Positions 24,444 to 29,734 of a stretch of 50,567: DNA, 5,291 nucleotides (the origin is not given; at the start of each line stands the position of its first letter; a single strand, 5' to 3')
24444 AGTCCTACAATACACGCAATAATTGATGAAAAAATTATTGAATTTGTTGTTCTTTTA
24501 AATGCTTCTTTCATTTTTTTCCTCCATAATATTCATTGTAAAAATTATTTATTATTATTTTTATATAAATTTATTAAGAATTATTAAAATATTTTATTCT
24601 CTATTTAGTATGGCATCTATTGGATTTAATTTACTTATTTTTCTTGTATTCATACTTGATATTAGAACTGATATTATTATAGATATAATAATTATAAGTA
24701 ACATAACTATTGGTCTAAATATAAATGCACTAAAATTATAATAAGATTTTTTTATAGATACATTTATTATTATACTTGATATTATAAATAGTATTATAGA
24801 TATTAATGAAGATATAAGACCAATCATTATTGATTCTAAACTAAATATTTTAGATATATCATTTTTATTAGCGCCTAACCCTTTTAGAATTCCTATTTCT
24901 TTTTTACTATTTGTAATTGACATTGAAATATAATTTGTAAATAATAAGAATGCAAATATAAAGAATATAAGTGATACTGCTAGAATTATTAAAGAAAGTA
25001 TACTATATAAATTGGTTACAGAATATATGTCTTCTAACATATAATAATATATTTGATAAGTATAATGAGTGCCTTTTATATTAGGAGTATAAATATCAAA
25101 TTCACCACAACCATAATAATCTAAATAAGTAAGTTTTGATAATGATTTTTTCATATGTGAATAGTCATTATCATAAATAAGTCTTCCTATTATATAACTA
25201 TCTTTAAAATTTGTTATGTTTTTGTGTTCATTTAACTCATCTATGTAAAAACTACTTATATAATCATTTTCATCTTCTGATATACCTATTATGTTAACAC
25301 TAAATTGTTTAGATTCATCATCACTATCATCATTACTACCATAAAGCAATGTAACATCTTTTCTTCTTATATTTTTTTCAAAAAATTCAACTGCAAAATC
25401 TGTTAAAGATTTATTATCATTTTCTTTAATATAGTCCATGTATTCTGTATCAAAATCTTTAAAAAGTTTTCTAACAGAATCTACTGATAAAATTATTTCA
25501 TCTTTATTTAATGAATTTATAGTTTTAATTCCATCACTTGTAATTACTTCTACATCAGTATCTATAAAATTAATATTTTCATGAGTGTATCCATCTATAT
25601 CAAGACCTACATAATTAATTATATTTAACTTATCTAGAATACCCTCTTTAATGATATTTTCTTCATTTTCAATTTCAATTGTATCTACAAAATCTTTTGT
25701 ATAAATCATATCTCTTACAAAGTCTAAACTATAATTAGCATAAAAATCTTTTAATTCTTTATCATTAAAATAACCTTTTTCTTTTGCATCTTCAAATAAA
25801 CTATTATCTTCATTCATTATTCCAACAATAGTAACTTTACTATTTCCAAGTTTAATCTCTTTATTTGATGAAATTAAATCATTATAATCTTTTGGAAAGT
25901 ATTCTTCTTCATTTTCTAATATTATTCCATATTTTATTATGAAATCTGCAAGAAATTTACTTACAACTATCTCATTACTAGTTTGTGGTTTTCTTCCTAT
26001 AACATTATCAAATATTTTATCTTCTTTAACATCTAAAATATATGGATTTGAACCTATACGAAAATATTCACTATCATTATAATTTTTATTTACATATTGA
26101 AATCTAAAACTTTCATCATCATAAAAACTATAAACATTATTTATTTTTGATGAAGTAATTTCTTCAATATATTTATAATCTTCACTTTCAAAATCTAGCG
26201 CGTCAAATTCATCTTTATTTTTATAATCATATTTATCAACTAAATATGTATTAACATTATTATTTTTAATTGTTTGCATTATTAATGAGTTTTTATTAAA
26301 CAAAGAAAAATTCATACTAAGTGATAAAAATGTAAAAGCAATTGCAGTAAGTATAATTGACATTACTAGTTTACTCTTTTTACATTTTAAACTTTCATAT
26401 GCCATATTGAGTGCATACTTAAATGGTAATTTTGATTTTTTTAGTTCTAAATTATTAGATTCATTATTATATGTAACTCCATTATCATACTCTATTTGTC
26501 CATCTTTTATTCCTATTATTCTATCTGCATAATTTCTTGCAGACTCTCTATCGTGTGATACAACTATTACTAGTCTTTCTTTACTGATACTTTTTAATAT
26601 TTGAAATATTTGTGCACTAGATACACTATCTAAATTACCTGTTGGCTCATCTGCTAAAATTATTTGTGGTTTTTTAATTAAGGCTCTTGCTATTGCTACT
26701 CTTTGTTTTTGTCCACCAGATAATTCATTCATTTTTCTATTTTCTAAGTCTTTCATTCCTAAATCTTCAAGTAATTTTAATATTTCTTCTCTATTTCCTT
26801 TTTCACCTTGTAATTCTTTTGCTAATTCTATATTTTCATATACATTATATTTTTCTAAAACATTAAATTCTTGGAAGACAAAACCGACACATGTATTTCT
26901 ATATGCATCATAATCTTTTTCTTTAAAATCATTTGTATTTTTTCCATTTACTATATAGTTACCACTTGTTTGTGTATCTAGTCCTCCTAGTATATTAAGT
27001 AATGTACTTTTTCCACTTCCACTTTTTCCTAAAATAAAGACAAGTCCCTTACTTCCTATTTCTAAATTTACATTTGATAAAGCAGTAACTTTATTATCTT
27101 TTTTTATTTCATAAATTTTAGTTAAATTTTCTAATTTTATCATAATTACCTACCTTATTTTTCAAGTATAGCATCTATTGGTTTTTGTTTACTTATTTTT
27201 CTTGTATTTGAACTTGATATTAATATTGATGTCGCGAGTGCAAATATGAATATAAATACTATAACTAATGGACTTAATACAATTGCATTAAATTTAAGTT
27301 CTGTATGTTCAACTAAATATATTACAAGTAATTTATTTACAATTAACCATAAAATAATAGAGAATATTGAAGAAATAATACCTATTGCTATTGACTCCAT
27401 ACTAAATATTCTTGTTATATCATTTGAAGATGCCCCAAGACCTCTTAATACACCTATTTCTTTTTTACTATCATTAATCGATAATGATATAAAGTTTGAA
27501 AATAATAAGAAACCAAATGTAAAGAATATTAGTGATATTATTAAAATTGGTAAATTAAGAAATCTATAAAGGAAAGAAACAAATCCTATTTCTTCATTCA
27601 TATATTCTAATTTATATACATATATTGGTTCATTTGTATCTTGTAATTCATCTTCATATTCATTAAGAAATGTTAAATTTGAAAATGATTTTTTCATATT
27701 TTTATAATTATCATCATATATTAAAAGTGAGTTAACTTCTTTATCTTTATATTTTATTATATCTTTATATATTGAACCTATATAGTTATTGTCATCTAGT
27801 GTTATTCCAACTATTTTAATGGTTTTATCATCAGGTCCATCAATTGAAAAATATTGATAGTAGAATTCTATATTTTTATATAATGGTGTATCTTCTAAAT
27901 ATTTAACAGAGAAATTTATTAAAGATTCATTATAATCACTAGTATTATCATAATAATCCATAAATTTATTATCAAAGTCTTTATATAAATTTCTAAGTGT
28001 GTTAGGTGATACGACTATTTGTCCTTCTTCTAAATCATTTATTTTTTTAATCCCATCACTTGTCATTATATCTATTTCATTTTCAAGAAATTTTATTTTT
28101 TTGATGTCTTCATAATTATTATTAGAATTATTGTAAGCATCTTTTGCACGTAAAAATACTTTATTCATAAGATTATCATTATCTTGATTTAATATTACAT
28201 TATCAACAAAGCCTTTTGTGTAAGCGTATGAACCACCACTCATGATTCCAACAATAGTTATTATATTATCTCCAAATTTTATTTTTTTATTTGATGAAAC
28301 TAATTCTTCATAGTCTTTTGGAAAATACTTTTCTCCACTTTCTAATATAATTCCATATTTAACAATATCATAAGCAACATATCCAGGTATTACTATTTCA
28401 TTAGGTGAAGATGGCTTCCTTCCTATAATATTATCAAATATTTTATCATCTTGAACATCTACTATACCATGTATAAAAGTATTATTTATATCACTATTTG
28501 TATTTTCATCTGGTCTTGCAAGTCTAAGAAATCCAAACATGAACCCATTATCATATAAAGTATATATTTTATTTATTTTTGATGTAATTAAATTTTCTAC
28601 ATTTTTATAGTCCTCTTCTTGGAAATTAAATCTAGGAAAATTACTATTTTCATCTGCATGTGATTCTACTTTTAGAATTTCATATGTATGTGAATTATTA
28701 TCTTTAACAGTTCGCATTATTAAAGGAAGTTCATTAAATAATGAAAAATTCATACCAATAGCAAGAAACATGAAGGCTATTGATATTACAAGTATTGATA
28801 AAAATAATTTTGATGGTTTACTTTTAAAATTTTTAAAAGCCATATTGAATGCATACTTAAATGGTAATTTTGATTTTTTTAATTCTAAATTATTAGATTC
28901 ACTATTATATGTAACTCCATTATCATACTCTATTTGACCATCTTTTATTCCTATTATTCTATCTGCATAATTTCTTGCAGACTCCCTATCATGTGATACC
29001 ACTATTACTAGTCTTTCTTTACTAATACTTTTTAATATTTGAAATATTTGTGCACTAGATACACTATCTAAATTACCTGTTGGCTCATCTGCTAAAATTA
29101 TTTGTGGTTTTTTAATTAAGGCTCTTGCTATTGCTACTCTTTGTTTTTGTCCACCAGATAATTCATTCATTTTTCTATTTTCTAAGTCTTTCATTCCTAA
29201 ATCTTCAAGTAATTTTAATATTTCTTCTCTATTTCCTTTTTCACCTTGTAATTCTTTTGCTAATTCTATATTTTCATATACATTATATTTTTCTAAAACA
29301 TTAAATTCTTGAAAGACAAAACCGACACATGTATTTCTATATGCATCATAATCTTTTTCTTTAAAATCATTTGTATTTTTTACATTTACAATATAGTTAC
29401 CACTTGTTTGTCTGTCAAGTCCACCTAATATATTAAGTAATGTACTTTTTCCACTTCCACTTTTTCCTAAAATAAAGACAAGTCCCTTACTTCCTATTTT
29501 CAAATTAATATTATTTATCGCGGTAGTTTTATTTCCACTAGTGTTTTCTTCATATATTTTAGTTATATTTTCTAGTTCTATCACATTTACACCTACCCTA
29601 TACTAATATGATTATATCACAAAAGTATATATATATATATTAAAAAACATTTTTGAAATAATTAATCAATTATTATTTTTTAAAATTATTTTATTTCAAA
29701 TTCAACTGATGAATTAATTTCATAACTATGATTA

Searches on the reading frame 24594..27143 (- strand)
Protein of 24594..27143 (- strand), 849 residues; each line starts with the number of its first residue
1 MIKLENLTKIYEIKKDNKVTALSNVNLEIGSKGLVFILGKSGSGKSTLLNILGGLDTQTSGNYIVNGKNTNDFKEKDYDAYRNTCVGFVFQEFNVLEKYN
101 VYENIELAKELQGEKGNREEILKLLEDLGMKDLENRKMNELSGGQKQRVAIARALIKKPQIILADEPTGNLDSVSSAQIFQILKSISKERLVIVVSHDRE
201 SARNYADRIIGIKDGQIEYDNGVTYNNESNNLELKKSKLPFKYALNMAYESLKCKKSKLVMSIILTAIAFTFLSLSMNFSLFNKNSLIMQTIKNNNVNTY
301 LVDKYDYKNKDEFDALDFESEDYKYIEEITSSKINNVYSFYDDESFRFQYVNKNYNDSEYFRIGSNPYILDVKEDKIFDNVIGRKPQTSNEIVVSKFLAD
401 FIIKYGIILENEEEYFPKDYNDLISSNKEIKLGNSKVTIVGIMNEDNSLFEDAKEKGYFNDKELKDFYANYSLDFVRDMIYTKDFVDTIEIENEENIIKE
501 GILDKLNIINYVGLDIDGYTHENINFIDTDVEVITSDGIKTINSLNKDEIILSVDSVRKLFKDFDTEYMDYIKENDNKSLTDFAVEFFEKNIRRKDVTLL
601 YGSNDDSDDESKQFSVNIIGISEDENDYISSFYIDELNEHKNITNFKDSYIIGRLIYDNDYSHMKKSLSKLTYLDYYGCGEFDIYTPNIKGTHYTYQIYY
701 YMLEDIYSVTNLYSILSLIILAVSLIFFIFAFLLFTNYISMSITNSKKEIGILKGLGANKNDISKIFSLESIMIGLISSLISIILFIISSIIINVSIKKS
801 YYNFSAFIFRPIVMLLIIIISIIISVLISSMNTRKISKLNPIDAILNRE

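Call 88: search_protein_families(library=pfam, proteins=[window:24594-27143:-], max_evalue=0.001)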
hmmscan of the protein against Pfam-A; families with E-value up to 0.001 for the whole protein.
window:24594-27143:- (849 aa): 4 families
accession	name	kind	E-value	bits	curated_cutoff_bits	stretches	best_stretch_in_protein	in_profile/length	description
PF00005.33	ABC_tran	-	9.1e-33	114.2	25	1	22-168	1-136/137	ABC transporter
PF02687.27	FtsX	-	5.1e-16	59.2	25.5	1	722-841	2-120/120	FtsX-like permease C-terminal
PF02463.25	SMC_N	-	9.1e-08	32.2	40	1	31-214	23-213/220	RecF/RecN/SMC N terminal domain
PF13555.12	AAA_29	-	0.00074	19.7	27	0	25-49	15-39/61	P-loop containing region of AAA domain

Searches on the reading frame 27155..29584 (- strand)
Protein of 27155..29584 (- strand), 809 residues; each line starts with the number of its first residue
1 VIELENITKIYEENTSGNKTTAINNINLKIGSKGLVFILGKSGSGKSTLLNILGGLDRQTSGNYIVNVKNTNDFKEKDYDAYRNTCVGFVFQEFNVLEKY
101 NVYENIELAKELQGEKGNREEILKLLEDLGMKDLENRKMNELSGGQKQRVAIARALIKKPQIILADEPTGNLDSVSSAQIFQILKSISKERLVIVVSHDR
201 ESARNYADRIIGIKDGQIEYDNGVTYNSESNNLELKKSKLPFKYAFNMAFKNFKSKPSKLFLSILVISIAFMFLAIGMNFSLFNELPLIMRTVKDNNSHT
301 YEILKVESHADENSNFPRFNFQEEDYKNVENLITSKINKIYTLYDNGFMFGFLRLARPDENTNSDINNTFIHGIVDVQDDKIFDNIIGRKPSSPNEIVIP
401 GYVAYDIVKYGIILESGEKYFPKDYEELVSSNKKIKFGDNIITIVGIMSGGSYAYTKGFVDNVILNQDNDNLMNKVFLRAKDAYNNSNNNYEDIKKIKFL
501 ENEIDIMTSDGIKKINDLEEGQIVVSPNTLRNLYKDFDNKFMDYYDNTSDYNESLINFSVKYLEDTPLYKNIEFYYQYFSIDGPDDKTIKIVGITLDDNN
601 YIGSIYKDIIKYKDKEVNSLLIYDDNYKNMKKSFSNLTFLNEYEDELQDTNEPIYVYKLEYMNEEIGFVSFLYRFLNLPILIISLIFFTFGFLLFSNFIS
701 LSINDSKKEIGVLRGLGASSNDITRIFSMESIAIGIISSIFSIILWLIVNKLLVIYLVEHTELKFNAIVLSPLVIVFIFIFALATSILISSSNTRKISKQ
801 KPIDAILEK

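Call 88: search_protein_families(library=pfam, proteins=[window:27155-29584:-], max_evalue=0.001)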
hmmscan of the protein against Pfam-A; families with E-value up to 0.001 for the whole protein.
window:27155-29584:- (809 aa): 3 families
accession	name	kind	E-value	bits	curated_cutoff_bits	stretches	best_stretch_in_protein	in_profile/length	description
PF00005.33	ABC_tran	-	5.2e-32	111.8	25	1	24-169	2-136/137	ABC transporter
PF02687.27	FtsX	-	1.5e-13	51.2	25.5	1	682-802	2-120/120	FtsX-like permease C-terminal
PF02463.25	SMC_N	-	9.1e-09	35.5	40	1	32-215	23-213/220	RecF/RecN/SMC N terminal domain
